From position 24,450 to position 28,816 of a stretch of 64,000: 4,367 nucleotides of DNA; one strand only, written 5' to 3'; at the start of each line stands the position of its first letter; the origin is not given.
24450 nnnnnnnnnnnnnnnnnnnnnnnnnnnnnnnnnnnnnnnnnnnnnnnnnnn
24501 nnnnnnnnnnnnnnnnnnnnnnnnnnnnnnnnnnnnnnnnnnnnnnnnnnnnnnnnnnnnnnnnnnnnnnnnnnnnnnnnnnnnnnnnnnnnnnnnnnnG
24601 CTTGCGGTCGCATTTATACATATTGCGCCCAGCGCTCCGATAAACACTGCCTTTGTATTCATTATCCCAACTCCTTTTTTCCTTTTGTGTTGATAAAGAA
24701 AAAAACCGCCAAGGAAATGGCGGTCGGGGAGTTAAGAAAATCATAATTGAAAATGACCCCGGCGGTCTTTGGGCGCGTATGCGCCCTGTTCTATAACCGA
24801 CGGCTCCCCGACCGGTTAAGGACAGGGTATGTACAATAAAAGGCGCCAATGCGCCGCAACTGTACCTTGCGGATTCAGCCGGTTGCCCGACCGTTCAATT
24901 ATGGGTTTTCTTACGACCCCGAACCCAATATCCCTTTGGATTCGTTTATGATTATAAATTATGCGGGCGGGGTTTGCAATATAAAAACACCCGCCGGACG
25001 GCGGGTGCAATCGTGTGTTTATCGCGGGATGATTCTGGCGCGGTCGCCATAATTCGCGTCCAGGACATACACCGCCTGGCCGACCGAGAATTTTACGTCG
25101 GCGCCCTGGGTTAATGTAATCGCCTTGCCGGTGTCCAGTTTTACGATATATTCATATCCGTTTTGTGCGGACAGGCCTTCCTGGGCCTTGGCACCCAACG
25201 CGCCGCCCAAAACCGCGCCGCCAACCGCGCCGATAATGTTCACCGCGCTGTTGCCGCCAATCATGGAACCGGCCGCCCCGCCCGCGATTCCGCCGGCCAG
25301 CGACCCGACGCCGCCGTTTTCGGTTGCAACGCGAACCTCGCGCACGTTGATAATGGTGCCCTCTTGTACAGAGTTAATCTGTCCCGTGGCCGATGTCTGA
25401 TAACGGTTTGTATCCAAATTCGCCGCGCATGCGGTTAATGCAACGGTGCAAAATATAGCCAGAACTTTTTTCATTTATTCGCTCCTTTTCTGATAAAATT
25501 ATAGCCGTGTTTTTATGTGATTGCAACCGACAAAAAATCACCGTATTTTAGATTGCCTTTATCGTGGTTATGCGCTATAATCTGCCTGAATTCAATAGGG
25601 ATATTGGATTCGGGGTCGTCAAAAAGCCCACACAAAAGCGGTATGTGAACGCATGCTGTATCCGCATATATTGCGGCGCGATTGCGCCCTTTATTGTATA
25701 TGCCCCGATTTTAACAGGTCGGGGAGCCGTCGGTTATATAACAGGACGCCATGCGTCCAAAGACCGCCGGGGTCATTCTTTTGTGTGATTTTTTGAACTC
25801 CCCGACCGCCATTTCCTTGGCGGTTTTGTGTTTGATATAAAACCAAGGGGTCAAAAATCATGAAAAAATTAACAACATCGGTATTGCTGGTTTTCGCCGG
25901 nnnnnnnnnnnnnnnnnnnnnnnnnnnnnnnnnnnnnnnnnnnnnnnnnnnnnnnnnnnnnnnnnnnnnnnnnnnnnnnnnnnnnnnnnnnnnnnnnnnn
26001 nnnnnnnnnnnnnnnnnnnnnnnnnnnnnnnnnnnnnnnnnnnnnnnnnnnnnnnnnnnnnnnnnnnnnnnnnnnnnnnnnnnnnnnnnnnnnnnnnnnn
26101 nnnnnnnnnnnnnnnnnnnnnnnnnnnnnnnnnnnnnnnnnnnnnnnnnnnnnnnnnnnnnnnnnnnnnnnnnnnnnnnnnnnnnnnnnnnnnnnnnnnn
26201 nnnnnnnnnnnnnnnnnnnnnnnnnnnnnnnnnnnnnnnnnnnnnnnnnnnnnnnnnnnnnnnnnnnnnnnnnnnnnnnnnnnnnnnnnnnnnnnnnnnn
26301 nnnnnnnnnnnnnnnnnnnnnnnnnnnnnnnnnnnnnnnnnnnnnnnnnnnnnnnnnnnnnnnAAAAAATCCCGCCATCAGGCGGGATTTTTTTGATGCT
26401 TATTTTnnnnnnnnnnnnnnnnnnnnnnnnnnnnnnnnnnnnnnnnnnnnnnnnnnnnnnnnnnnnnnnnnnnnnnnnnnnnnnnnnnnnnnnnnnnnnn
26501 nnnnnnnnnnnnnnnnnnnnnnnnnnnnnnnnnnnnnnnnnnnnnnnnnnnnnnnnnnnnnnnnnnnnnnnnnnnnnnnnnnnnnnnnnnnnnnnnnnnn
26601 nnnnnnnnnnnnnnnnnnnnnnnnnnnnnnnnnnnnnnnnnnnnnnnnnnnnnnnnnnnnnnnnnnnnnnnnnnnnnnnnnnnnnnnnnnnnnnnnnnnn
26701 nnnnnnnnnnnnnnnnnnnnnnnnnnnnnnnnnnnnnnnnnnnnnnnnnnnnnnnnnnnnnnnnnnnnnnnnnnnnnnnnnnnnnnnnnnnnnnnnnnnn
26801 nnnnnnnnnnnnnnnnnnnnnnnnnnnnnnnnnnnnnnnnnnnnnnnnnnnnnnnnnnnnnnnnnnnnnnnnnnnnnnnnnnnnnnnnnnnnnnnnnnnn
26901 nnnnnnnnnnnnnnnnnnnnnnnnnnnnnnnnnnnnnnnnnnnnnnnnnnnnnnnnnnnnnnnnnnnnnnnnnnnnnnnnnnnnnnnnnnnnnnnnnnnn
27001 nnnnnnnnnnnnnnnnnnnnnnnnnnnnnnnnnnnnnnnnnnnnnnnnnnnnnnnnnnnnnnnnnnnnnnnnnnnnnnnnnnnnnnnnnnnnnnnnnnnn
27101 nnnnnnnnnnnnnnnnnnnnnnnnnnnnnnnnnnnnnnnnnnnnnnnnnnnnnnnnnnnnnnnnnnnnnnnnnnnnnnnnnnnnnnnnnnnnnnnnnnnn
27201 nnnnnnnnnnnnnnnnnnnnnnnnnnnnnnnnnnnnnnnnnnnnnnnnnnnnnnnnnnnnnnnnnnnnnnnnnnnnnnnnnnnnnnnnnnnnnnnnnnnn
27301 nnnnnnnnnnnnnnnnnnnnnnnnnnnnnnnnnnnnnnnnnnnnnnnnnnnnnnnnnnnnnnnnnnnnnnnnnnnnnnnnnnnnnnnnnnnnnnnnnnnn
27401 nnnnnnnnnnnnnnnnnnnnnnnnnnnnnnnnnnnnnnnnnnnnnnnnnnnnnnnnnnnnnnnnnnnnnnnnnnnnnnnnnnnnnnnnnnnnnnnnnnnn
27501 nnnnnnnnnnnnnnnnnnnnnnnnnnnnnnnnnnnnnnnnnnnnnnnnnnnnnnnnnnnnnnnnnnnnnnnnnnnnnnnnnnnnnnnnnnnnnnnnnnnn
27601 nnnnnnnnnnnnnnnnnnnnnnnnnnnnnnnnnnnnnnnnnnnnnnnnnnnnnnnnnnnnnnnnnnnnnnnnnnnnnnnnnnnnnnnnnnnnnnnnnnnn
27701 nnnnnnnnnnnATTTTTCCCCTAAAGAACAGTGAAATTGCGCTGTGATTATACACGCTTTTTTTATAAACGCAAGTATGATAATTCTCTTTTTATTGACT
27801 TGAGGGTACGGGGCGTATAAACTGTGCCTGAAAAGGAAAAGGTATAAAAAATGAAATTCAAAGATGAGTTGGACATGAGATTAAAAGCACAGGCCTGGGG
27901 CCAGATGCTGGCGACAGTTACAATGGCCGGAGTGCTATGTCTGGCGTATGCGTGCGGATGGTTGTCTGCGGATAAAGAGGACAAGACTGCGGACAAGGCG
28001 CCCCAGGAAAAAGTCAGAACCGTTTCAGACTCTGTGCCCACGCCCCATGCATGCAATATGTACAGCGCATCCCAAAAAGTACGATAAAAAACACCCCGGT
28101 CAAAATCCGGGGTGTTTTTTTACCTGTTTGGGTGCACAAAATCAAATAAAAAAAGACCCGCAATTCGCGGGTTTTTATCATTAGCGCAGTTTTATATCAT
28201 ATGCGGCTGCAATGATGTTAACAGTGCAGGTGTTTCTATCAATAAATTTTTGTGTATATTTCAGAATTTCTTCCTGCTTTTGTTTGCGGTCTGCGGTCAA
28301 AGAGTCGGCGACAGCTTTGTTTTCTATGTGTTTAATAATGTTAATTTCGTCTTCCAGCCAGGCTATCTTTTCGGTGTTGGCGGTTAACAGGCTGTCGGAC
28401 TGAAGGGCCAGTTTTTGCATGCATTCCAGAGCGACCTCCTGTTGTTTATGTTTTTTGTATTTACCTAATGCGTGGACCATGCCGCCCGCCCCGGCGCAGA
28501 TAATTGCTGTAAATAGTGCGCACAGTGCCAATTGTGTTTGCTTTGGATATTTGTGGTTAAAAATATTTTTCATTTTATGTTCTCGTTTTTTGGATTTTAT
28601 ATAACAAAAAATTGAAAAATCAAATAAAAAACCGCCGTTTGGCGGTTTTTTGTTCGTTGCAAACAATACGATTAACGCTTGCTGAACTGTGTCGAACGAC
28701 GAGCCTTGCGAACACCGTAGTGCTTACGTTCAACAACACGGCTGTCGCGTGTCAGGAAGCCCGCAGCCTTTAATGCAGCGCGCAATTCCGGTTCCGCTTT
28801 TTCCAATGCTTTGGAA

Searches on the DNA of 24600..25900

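Call 12: search_rna_families(source=window, start=24600, end=25900, threshold=evalue, max_evalue=10)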
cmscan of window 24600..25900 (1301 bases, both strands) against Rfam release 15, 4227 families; matches with E-value up to 10: 8.
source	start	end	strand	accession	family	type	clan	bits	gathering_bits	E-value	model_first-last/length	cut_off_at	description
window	25717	25815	+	RF02221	sRNA-Xcc1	Gene; sRNA;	-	34.4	53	0.00066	1-87/87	no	sRNA-Xcc1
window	24714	24813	-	RF02221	sRNA-Xcc1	Gene; sRNA;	-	32.2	53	0.0022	1-87/87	no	sRNA-Xcc1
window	24719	24813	+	RF02221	sRNA-Xcc1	Gene; sRNA;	-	19.7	53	2.1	1-87/87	no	sRNA-Xcc1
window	24699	24832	-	RF02552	RcsR1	Gene; sRNA;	-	17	60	1.6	1-96/96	no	RcsR1 sRNA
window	24981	25029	-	RF02837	anti-hemB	Gene; sRNA;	-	15.8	49.5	1.1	1-81/81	no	Burkholderia RNA 7 (anti-hemB)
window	24705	24807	+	RF02653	StyR-143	Gene; sRNA;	-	15.2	176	3.2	1-144/144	no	Salmonella enterica Typhi npcRNA 143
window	24948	25009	+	RF00624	P9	Gene;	-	13.2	43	9.7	1-74/74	no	Pseudomonas sRNA P9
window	24701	24885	+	RF02657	sot2652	Gene; sRNA;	-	12.1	61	7.7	1-187/187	no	Sense overlapping transcript RNA 2652 (sot)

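Call 35: search_rna_families(source=window, start=25560, end=25870, threshold=evalue, max_evalue=1, show_alignments=2)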
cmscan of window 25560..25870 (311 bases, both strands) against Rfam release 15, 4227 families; matches with E-value up to 1: 1.
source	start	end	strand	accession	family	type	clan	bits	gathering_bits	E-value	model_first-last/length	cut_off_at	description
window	25717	25815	+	RF02221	sRNA-Xcc1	Gene; sRNA;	-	34.4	53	0.00016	1-87/87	no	sRNA-Xcc1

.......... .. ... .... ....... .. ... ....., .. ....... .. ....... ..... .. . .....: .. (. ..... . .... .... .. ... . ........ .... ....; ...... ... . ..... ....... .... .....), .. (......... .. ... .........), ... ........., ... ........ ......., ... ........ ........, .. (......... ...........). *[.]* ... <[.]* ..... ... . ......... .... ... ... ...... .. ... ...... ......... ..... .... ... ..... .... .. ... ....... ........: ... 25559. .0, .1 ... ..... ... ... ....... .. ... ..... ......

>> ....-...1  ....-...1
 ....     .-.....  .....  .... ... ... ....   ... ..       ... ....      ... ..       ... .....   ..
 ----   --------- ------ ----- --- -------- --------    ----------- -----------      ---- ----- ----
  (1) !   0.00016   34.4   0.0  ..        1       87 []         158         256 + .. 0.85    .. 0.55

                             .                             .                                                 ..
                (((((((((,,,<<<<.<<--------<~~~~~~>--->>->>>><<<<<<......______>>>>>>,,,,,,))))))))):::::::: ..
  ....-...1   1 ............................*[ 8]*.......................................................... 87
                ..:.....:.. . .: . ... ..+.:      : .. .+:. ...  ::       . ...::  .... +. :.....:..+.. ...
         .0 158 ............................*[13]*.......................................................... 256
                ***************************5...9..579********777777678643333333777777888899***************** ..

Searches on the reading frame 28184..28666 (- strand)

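Call 7: search_protein_families(library=pfam, proteins=[window:28184-28666:-], max_evalue=1)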
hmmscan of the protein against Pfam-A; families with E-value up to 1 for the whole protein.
window:28184-28666:- (161 aa): 2 families
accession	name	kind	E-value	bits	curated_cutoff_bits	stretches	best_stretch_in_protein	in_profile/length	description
PF08861.15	DUF1828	-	0.083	13.6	22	1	101-152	22-73/91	Domain of unknown function DUF1828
PF13135.11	DUF3947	-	0.19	12.5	25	1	37-85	2-51/91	Protein of unknown function (DUF3947)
